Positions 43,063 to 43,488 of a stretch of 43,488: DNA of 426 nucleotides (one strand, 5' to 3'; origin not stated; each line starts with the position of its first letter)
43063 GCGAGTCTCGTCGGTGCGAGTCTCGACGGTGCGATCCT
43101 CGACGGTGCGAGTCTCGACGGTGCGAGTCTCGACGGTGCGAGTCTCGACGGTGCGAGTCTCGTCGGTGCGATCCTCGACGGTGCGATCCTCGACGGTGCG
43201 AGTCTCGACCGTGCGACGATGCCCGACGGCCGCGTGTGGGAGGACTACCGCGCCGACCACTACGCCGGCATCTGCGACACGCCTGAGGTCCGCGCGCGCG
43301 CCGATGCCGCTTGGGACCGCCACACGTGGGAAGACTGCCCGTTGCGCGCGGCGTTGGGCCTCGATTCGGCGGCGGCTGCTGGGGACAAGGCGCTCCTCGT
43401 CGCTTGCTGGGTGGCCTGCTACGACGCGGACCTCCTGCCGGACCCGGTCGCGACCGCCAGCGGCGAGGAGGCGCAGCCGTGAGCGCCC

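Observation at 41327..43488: Opposite-strand moron between terS and terL carrying a five-gene cassette built around two tandem pentapeptide-repeat proteins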

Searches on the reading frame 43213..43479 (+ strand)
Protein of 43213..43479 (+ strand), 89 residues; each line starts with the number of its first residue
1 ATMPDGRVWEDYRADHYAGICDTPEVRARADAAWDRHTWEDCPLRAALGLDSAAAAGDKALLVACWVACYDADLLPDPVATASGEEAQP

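Call 50: search_protein_representatives(protein=window:43213-43479:+)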
Query: 89 residues. Proteins with E-value up to 0.001 (for the whole library): 56; up to 1e-10: 42; up to 1e-30: 0. The best 56 are listed.
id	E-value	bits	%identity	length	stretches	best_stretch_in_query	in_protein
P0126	5.7e-26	107.1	66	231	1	2-80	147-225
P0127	1.6e-24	102.4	65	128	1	1-79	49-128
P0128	2.6e-21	92.2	60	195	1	1-78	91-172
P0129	2.8e-20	88.8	58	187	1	1-79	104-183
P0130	4.5e-20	88.2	60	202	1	1-75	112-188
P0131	4.6e-20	88.1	58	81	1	3-79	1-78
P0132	5.0e-20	88.0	100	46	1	44-89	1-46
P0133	6.0e-20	87.8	60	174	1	1-78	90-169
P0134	1.6e-19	86.4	56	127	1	1-80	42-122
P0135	3.3e-19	85.4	62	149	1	1-76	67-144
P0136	4.3e-19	85.0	62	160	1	1-79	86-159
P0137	5.1e-19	84.8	55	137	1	1-80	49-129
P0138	1.4e-18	83.4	57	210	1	2-78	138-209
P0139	6.2e-18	81.3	57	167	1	1-75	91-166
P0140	1.3e-17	80.3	50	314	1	1-82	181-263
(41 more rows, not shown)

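Call 54: search_solved_structures(query=A1, max_evalue=10)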
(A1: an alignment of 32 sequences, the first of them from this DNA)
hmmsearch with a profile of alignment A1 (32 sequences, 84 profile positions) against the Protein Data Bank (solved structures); distinct sequences matched with E-value up to 10: 1.
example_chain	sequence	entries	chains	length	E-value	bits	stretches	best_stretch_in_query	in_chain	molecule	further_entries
7r21_A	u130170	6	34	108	0.35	14.7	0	15-43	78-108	Cas11a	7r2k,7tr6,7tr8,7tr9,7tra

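Call 57: find_related_loci(query=A2, collection=viral_contigs, flank=8000)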
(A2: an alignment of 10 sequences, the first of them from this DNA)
Query A2 (89 aa) in viral_contigs; peptide patterns used: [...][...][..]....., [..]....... (x = any residue, [..] = any of these).
78 stretches matched a pattern; 5 encode a relative of the query (tblastn E <= 1e-3); 5 distinct loci.
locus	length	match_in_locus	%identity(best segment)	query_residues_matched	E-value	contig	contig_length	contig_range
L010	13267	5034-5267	59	2-78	6e-28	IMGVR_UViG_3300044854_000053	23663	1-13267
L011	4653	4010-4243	59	2-78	2e-27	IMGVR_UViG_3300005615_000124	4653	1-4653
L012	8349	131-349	53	1-78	2e-24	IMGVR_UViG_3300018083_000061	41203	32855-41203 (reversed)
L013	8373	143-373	56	1-75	3e-24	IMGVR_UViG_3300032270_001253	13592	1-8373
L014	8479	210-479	48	1-89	1e-21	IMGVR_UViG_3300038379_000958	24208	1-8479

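Call 58: find_related_loci(query=A2, collection=genome_contigs, flank=8000)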
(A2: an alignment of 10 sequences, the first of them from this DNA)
Query A2 (89 aa) in genome_contigs; peptide patterns used: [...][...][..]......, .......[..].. (x = any residue, [..] = any of these).
25 stretches matched a pattern, but none encodes a relative of the query by tblastn (E <= 1e-3).

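Call 67: predict_structure(alignment_id=A1)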
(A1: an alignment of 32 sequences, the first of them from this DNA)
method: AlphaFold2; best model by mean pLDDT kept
length: 89 residues; sequences in the alignment: 32
mean_pLDDT: 88.6   pTM: 0.78
mean pLDDT of the five models: 88.6, 88.4, 86.2, 86.1, 85.4
residues with pLDDT >= 90: 65; 70-90: 15; 50-70: 8; < 50: 1
segments of 3 or more residues with pLDDT < 50: none
pLDDT, mean of each block of 10 residues (from residue 1): 93 95 95 84 92 93 94 90 58
secondary structure, 60 per line:
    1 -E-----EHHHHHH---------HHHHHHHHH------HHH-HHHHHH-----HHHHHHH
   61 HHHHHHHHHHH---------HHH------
elements in order: H9-14 H24-32 H43-48 H54-71

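Call 70: fold_search(model_id=the predicted structure, library=pdb)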
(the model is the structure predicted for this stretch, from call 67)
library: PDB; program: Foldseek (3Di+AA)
matches with E <= 10: 1; with E <= 0.001: 0
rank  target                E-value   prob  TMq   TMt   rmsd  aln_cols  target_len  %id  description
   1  3cdi                  9.2e+00  0.03  0.29  0.08   6.0        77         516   13  Crystal structure of E. coli PNPase (released 2008-12-09)

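Call 71: fold_search(model_id=the predicted structure, library=viral)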
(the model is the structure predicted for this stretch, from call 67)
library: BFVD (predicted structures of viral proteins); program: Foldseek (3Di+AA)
matches with E <= 10: 6; with E <= 0.001: 0
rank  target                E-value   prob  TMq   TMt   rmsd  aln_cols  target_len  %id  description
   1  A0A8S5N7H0            2.8e+00  0.04  0.21  0.16  12.7        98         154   16  Transcription factor WhiB (Fragment) [Siphoviridae sp. ctCCv12]
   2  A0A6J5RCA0            8.1e+00  0.03  0.27  0.16   6.0        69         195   19  Uncharacterized protein [uncultured Caudovirales phage]
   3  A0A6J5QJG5            8.1e+00  0.02  0.26  0.22  12.7       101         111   19  Uncharacterized protein [uncultured Caudovirales phage]
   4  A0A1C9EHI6            8.6e+00  0.02  0.23  0.12  11.4        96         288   19  Uncharacterized protein [Mycobacterium phage Tonenili]
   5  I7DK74                9.1e+00  0.04  0.29  0.22   5.4        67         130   22  Uncharacterized protein [Pseudomonas phage PA7]
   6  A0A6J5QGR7            9.6e+00  0.04  0.30  0.10   6.0        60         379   22  Bacteriophage lambda, Bet [uncultured Caudovirales phage]

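Call 75: find_related_loci(query=A2, collection=metagenome_contigs, flank=6000)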
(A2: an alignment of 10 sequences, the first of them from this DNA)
Query A2 (89 aa) in metagenome_contigs; peptide patterns used: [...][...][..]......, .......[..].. (x = any residue, [..] = any of these).
63 stretches matched a pattern; 40 encode a relative of the query (tblastn E <= 1e-3); 40 distinct loci.
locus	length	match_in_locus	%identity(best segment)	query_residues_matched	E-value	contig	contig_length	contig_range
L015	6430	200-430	66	1-75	1e-29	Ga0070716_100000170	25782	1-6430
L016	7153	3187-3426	64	1-79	2e-29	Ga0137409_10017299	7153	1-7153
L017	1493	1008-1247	64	1-78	9e-29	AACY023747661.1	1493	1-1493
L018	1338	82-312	58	1-78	1e-28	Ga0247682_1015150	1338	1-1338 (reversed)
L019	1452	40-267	58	2-78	4e-28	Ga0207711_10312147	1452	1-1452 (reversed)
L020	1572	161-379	60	1-78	9e-28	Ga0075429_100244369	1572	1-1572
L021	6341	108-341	59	2-78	5e-27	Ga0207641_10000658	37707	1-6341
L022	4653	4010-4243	59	2-78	5e-27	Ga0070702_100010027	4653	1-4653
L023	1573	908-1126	58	1-78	8e-27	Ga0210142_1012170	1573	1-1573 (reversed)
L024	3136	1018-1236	58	1-78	9e-27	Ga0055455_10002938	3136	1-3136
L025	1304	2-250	60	3-84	2e-26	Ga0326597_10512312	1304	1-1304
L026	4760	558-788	64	1-75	2e-26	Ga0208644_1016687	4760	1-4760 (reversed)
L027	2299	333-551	54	1-78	6e-26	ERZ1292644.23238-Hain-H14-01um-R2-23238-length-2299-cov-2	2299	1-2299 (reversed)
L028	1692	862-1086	55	1-80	1e-25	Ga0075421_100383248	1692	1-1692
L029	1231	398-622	55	1-80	1e-25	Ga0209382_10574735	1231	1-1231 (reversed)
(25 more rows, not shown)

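Call 80: search_protein_families(library=pfam, alignment_id=A3, max_evalue=0.0001)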
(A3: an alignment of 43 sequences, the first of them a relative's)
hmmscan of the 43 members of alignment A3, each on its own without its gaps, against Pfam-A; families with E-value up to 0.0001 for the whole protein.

A. member 1, L010:3134-4048:+ (304 aa): 1 family
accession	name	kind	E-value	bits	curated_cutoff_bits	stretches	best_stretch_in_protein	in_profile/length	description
PF13479.12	AAA_24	-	2.7e-33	115.9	27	1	15-197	2-194/195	AAA domain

B. families by the number of members that match (of 43 scanned): 27 families (the first 25 are shown)
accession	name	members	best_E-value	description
PF05272.17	VapE-like_dom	3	4.1e-78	Virulence-associated protein E-like domain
PF04851.21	ResIII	3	2.4e-26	Type III restriction enzyme, res subunit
PF00271.37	Helicase_C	3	3.1e-15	Helicase conserved C-terminal domain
PF19263.5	DUF5906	3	2.4e-09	Family of unknown function (DUF5906)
PF09250.16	Prim-Pol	2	2.7e-41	Bifunctional DNA primase/polymerase, N-terminal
PF00270.35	DEAD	2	6.7e-10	DEAD/DEAH box helicase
PF01131.25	Topoisom_bac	1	9.6e-35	DNA topoisomerase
PF13479.12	AAA_24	1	2.7e-33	AAA domain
PF01555.25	N6_N4_Mtase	1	3.1e-30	DNA methylase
PF08706.16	D5_N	1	2.3e-27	D5 N terminal like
PF13481.12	AAA_25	1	4.8e-21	AAA domain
PF00176.29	SNF2-rel_dom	1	1.3e-17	SNF2-related domain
PF00004.35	AAA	1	4.7e-16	ATPase family associated with various cellular activities (AAA)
PF01396.24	Zn_ribbon_Top1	1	1.7e-12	Topoisomerase DNA binding C4 zinc finger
PF04536.20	TPM_phosphatase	1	1.9e-12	TPM domain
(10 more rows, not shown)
